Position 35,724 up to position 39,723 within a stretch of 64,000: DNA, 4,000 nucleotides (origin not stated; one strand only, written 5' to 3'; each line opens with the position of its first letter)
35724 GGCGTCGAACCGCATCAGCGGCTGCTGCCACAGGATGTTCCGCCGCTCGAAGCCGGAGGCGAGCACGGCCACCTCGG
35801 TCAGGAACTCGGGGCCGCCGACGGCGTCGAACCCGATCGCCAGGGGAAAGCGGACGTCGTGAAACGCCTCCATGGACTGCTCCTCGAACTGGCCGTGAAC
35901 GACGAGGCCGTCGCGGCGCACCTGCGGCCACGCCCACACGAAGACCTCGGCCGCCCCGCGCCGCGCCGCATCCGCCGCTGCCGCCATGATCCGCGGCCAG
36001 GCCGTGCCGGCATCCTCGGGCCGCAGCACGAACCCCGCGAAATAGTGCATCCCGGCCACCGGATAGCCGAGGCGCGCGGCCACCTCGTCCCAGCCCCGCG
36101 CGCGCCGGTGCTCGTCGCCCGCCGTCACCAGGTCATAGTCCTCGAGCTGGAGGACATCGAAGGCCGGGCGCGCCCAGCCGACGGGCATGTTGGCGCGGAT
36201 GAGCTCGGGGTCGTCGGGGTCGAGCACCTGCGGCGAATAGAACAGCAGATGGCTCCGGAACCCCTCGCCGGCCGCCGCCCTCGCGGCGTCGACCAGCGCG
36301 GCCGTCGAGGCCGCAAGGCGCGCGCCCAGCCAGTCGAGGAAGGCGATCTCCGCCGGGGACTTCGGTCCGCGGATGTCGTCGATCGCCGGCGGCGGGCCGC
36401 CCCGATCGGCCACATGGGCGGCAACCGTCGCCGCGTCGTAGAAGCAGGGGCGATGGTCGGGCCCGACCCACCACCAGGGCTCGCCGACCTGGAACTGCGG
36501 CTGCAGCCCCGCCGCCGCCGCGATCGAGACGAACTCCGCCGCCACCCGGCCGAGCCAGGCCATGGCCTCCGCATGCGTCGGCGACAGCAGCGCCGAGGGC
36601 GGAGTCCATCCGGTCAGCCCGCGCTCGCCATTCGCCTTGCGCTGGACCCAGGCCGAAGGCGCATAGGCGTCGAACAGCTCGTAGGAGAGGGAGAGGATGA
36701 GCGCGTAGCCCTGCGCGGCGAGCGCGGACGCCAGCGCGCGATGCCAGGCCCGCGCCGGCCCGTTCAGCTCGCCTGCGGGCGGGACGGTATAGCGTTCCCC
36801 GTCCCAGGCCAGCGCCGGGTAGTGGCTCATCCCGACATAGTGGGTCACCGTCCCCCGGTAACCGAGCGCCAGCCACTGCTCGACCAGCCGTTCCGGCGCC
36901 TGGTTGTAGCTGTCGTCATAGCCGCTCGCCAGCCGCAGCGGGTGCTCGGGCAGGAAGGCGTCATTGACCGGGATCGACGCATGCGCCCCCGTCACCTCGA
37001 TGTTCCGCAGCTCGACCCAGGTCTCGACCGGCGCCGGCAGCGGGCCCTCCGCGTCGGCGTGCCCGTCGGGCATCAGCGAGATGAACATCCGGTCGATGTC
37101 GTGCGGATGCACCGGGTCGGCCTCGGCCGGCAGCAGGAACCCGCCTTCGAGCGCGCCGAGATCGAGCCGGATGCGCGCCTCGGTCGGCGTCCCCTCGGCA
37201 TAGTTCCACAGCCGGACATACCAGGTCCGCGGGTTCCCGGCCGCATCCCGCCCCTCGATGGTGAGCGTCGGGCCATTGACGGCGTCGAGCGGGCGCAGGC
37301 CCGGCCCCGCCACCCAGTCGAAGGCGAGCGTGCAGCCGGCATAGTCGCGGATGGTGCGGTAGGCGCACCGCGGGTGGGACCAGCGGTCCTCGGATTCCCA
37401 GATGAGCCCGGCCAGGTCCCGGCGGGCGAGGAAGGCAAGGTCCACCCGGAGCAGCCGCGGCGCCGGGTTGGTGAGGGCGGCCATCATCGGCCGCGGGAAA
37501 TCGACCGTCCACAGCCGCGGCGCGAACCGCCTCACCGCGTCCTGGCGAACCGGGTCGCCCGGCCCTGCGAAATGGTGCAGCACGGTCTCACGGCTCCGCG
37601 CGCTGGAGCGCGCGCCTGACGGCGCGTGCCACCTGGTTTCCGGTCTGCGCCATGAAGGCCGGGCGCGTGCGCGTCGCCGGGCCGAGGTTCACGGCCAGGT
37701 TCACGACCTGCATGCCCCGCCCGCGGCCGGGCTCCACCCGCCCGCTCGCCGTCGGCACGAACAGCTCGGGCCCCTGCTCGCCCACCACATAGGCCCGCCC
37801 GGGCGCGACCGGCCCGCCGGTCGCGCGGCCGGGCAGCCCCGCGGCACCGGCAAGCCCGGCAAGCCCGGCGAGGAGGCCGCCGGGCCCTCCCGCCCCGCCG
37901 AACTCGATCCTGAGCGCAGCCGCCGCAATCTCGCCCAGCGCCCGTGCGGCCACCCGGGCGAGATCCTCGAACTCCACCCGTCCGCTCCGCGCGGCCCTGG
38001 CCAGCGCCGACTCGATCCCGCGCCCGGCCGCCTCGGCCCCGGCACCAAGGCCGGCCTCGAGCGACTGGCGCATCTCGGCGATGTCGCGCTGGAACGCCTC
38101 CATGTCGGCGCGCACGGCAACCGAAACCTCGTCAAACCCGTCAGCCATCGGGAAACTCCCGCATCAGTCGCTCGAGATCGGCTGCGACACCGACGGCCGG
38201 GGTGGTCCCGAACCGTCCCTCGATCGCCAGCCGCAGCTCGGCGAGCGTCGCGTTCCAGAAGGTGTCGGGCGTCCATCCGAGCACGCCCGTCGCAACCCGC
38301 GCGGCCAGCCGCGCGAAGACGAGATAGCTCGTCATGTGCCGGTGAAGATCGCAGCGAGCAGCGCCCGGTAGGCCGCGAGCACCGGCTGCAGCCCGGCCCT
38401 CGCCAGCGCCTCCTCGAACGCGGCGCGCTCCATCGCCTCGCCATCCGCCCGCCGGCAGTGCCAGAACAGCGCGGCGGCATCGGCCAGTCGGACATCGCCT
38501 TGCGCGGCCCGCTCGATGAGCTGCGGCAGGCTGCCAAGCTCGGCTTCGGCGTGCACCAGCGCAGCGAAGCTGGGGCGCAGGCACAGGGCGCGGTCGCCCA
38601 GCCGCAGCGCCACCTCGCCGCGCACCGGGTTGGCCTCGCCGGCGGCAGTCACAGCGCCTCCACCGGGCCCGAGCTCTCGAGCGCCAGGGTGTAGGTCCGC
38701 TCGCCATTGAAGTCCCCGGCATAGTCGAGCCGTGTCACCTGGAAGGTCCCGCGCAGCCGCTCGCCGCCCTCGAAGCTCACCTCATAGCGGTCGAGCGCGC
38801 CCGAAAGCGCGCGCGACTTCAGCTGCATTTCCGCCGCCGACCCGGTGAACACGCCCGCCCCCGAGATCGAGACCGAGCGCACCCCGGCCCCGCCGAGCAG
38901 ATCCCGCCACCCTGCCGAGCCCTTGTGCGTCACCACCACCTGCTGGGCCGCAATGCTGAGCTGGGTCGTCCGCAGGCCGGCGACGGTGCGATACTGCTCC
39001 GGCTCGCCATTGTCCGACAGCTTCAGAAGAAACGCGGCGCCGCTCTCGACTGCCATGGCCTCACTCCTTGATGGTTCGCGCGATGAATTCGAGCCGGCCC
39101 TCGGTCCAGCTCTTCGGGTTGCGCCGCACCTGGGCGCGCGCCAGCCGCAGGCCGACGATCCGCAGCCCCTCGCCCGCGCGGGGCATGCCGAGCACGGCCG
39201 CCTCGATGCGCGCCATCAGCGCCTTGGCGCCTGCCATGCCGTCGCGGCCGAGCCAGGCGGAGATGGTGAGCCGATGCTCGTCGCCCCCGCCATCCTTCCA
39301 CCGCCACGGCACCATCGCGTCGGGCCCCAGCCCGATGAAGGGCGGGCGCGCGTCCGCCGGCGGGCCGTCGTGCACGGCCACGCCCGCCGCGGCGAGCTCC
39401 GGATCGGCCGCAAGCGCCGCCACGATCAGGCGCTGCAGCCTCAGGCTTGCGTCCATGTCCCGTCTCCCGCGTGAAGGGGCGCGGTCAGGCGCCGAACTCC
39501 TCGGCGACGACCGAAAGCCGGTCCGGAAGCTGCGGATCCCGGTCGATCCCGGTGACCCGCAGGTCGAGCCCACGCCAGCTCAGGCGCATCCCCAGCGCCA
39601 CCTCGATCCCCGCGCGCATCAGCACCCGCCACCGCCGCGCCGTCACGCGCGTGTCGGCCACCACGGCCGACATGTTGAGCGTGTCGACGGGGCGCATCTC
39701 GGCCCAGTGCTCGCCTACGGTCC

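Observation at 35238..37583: Distal tail protein g12 fused in frame to a 570-aa unknown module, with an SD-preceded internal start (nested long and short isoforms?)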

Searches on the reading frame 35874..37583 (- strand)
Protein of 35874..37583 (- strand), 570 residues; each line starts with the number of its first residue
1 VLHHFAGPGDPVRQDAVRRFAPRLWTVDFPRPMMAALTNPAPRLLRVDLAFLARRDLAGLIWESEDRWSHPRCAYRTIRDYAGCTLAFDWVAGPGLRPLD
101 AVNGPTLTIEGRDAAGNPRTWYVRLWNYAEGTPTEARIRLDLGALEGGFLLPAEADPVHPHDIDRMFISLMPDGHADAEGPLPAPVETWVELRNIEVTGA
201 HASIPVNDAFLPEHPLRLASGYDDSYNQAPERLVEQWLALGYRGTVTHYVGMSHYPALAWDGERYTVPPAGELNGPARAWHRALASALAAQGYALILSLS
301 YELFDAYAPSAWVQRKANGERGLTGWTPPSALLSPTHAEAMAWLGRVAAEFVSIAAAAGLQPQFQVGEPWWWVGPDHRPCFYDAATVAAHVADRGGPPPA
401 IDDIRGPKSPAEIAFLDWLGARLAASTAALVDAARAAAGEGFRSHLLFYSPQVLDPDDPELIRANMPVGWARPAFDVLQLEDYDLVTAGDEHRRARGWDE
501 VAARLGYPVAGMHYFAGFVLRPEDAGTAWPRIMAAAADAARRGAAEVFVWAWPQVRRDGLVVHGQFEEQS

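Call 13: search_dna_similar(query=window:35874-37583:-, collection=phages, mode=protein, max_rows=40, rows=spread)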
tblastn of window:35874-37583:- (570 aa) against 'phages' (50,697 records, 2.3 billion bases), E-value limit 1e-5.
Records with a match: 326; places in all: 329; records where one place covers at least 80% of the query: 272.
Best place of each record, by identity: <60% 326.
By first word of the organism name: Escherichia 227; Pseudomonas 22; Campylobacter 21; Achromobacter 17; Acinetobacter 15; Bacteriophage 3; Phapecoctavirus 3; Justusliebigvirus 3; Shigella 2; Klebsiella 2; and 8 more.
By host as written in the record: Escherichia coli 71; - 30; Escherichia coli K-12 MG1655 30; Campylobacter jejuni 20; Escherichia coli K-12 19; Pseudomonas syringae pv. avii 12; Achromobacter xylosoxidans I2BC 12; Escherichia coli O157:H7 9; and 71 more.
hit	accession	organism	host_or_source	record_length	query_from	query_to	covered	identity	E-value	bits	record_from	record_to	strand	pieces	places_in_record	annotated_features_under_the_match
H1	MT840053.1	Bacteriophage sp.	human fecal samples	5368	13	562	73%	54.3%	5e-76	373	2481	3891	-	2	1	record has no annotation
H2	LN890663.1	Acinetobacter phage Loki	Acinetobacter baumannii ATCC 17978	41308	11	561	97%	31.7%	1e-49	257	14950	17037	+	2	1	LOKI_17: hypothetical protein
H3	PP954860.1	Escherichia phage Halfdan_Juelich_variant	Pseudomonas taiwanensis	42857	11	561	80%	36.9%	2e-45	238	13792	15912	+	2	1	hypothetical protein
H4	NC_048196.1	Escherichia phage vB_EcoM_Schickermooser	Escherichia coli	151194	17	562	96%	28.9%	3e-46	181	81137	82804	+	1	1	hypothetical protein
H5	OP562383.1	Acinetobacter phage vB_AbaM_ ABPW7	Acinetobacter sp.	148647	17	562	96%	28.9%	1e-45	179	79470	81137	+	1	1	capsid and scaffold protein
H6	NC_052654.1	Escherichia phage vB_EcoM-Ro121c4YLVW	Escherichia coli STEC O121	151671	17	562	96%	28.8%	4e-46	181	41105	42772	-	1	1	non-contractile tail sheath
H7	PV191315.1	Escherichia phage vB_EcoM-P3322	Escherichia coli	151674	17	562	96%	28.6%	2e-46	181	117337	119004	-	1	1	Calx-beta domain protein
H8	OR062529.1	Escherichia phage vB_EcoM_118_SA_NWU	Escherichia coli O177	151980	17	562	96%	28.6%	1e-45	179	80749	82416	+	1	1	hypothetical protein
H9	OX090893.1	Escherichia phage vB_Eco_PATM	-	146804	18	562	96%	28.5%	1e-42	170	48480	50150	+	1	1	putative tail fiber protein [Escherichia phage vB_vPM_PD06]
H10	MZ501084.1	Escherichia phage JohannJBalmer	Escherichia coli K-12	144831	18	562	96%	28.2%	6e-42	168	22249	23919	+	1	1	lateral tail fiber protein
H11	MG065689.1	Campylobacter phage A110a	Campylobacter jejuni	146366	18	562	96%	28.2%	2e-41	166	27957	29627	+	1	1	record has no annotation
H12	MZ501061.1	Escherichia phage EduardKellenberger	Escherichia coli K-12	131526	10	562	97%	27.6%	7e-37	152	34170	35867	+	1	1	lateral tail fiber protein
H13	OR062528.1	Escherichia phage vB_EcoM_12A_SA_NWU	Escherichia coli O177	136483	10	562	97%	27.6%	8e-37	152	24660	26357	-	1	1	hypothetical protein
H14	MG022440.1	Phage 206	poultry liver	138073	10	562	97%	27.6%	8e-37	152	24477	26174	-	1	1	capsid and scaffold protein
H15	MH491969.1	Escherichia phage LL12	wastewater influent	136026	10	562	97%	27.6%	8e-37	152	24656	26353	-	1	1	putative tail fiber protein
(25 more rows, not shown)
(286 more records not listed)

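Call 16: search_protein_representatives(protein=window:35874-37583:-)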
Query: 570 residues. Proteins with E-value up to 0.001 (for the whole library): 581; up to 1e-10: 428; up to 1e-30: 238. The best 150 are listed.
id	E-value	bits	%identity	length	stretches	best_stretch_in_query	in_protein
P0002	0.0e+00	1090.9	83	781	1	1-570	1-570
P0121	4.0e-177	606.9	54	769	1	4-561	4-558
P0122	2.4e-164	564.7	50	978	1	5-561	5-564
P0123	3.3e-164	564.2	53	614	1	3-569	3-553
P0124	4.9e-159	547.2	53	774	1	3-563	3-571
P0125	6.9e-158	543.4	47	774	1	14-565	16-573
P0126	5.8e-157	540.3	49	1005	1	18-561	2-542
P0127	1.5e-153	529.0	48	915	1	10-563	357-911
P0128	2.5e-151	521.7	50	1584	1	16-564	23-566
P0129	2.6e-140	485.3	49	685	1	4-545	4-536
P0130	3.8e-139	481.5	54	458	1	4-440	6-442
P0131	3.0e-137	475.2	46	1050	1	10-561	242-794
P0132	4.8e-137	474.5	46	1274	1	5-561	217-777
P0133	4.4e-135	468.0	46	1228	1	18-561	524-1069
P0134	1.1e-134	466.7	45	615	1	17-562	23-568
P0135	4.1e-134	464.9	45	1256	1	5-560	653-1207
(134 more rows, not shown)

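Call 20: search_protein_families(library=pfam, proteins=[P0121, P0122, P0124, P0126, P0127, P0131, P0132, P0133, P0135], max_evalue=0.001)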
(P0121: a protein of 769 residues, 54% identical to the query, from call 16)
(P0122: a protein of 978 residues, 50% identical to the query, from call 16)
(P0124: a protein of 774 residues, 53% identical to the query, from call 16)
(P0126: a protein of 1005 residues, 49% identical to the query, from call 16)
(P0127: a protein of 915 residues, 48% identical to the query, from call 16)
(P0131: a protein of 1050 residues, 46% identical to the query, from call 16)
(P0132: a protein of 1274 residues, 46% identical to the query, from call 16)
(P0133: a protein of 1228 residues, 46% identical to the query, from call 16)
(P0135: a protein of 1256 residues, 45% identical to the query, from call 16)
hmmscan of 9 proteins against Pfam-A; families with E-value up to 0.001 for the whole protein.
P0121 (769 aa): 2 families
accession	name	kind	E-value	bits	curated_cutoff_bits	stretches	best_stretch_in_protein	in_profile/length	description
PF23845.1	TIM-barrel_NCTSP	-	5.2e-125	417.5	27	1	209-557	1-348/348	Non-contractile tail sheath protein TIM barrel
PF23844.1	NCTSP_N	-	6.1e-70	234.8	27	1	18-204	2-191/191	Non-contractile tail sheath N-terminal domain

P0122 (978 aa): 2 families
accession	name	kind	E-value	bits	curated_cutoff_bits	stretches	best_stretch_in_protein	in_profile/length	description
PF23845.1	TIM-barrel_NCTSP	-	1e-148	495.4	27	1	215-563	2-348/348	Non-contractile tail sheath protein TIM barrel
PF23844.1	NCTSP_N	-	8.2e-86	286.5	27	1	17-209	1-191/191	Non-contractile tail sheath N-terminal domain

P0124 (774 aa): 2 families
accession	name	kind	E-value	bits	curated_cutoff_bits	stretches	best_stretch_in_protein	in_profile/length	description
PF23845.1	TIM-barrel_NCTSP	-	4.2e-152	506.6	27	1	223-569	2-348/348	Non-contractile tail sheath protein TIM barrel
PF23844.1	NCTSP_N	-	5.8e-82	274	27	1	17-217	1-191/191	Non-contractile tail sheath N-terminal domain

P0126 (1005 aa): 2 families
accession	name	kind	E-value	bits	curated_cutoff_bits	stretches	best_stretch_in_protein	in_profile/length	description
PF23845.1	TIM-barrel_NCTSP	-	7.7e-147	489.3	27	1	196-541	2-348/348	Non-contractile tail sheath protein TIM barrel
PF23844.1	NCTSP_N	-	6.3e-81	270.6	27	1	2-190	2-191/191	Non-contractile tail sheath N-terminal domain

P0127 (915 aa): 2 families
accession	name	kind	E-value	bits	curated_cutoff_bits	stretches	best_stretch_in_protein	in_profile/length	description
PF23845.1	TIM-barrel_NCTSP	-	3.9e-135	450.8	27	1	559-907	1-347/348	Non-contractile tail sheath protein TIM barrel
PF23844.1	NCTSP_N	-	1e-71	240.6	27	1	365-548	2-186/191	Non-contractile tail sheath N-terminal domain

P0131 (1050 aa): 2 families
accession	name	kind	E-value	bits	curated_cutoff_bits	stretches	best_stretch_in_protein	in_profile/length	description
PF23845.1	TIM-barrel_NCTSP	-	6.9e-120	400.6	27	1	445-793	3-348/348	Non-contractile tail sheath protein TIM barrel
PF23844.1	NCTSP_N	-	2.3e-57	193.8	27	1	251-438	3-191/191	Non-contractile tail sheath N-terminal domain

P0132 (1274 aa): 2 families
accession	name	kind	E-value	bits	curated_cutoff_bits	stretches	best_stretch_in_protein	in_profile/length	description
PF23845.1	TIM-barrel_NCTSP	-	2.2e-116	389.1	27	1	424-776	4-348/348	Non-contractile tail sheath protein TIM barrel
PF23844.1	NCTSP_N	-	8.2e-64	214.8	27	1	230-417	2-191/191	Non-contractile tail sheath N-terminal domain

P0133 (1228 aa): 2 families
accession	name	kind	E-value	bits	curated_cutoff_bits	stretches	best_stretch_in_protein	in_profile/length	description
PF23845.1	TIM-barrel_NCTSP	-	9.8e-121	403.4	27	1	717-1068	2-348/348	Non-contractile tail sheath protein TIM barrel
PF23844.1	NCTSP_N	-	1.7e-54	184.4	27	1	525-711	3-191/191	Non-contractile tail sheath N-terminal domain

P0135 (1256 aa): 2 families
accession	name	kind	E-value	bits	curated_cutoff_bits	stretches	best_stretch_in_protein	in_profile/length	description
PF23845.1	TIM-barrel_NCTSP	-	1.9e-121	405.8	27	1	859-1207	3-348/348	Non-contractile tail sheath protein TIM barrel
PF23844.1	NCTSP_N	-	2e-62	210.2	27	1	666-852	2-191/191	Non-contractile tail sheath N-terminal domain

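Call 39: get_annotated_region(hit=H2, flank=6000)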
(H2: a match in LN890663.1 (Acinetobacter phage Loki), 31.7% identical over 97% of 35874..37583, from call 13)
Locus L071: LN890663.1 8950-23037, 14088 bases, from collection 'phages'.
description: Acinetobacter phage vB_AbaS_Loki genome assembly, complete genome: monopartite.
organism: Acinetobacter phage Loki (NCBI taxid 1970374)
taxonomy: Viruses; Duplodnaviria; Heunggongvirae; Uroviricota; Caudoviricetes; Lokivirus; Lokivirus loki
host: Acinetobacter baumannii ATCC 17978; source: Activated sludge; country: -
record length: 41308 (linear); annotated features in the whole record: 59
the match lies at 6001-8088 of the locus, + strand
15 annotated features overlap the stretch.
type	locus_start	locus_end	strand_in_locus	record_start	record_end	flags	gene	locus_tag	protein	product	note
CDS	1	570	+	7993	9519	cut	LOKI_11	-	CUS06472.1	putative major tail protein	ORF11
regulatory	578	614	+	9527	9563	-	-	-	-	terminator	rho-independent terminator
CDS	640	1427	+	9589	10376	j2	LOKI_13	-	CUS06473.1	putative tail assembly chaperone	ORF13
CDS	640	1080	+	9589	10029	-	LOKI_12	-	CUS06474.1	putative tail assembly chaperone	ORF12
CDS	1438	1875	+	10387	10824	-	LOKI_14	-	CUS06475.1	putative tail completion protein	ORF14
CDS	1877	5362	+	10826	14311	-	LOKI_15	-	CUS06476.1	putative tail tapemeasure protein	ORF15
CDS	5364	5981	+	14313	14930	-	LOKI_16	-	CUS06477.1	putative distal tail protein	ORF16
CDS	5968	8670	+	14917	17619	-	LOKI_17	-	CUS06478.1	hypothetical protein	ORF17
CDS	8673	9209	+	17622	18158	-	LOKI_18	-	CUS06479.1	hypothetical protein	ORF18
CDS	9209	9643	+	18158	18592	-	LOKI_19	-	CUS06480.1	hypothetical protein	ORF19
CDS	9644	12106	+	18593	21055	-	LOKI_20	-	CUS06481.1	putative tail fibre protein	ORF20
CDS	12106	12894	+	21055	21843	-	LOKI_21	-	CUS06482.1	hypothetical protein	ORF21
regulatory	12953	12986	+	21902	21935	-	-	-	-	terminator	rho-independent terminator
regulatory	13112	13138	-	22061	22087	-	-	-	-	terminator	rho-independent terminator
CDS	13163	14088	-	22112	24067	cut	LOKI_22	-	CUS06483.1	putative DNA polymerase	ORF22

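Call 61: search_protein_families(library=phrogs, proteins=[window:35874-37583:-], max_evalue=0.001)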
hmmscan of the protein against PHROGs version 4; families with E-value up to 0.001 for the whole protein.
window:35874-37583:- (570 aa): 3 families
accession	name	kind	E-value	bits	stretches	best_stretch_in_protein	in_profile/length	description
phrog_6040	-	unknown function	3e-173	579.2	1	14-564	92-645/923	-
phrog_16150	-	tail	6.1e-61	207.4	1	273-562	120-417/425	tail assembly protein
phrog_15324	-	tail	3.9e-22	78.4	2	194-255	351-413/1393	tail sheath and receptor binding protein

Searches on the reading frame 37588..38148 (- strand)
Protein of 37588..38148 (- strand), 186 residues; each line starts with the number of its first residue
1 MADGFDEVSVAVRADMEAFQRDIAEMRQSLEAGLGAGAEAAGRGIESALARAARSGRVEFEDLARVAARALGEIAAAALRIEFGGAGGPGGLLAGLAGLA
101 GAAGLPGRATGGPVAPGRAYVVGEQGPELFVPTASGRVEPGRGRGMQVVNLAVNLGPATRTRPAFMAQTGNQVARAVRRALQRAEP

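Call 3: search_protein_families(library=pfam, proteins=[window:37588-38148:-], max_evalue=0.01)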
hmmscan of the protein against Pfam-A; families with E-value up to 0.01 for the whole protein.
window:37588-38148:- (186 aa): 0 families

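Call 4: search_protein_families(library=ncbifam, proteins=[window:37588-38148:-], max_evalue=0.01)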
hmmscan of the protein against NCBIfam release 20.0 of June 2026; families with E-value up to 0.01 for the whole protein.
window:37588-38148:- (186 aa): 1 family
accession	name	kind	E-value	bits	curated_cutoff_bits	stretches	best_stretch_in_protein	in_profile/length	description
NF047706.1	LIC12611_phage_tail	subfamily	0.0019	17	480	1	114-155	552-594/628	LIC12611 family phage tail protein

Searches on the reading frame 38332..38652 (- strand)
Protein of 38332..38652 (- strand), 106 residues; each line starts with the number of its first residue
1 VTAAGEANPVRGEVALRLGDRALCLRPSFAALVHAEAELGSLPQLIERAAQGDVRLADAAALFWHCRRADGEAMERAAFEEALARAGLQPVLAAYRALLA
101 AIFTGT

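Call 24: search_protein_families(library=pfam, proteins=[window:38332-38652:-], max_evalue=0.001)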
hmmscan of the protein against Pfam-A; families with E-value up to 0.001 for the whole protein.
window:38332-38652:- (106 aa): 1 family
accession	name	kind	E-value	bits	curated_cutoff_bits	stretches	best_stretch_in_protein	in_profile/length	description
PF11836.14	Phage_TAC_11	-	1.5e-17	63.9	27.8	1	11-105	1-96/96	Phage tail tube protein, GTA-gp10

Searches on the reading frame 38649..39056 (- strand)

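Call 24: search_protein_families(library=pfam, proteins=[window:38649-39056:-], max_evalue=0.001)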
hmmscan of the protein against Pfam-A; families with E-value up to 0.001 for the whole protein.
window:38649-39056:- (135 aa): 1 family
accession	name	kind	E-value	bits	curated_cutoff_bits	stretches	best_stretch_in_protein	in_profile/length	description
PF06199.17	Phage_tail_2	-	1e-36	126.3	23.8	1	5-133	3-131/132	Phage tail tube protein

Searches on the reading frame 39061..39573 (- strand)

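Call 24: search_protein_families(library=pfam, proteins=[window:39061-39573:-], max_evalue=0.001)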
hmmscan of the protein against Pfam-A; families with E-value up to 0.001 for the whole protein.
window:39061-39573:- (170 aa): 1 family
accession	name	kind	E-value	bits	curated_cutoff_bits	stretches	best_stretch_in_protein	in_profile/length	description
PF11367.14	Tail_completion_gp17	-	2e-21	76.8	24.5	1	50-167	3-123/124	Tail completion protein gp17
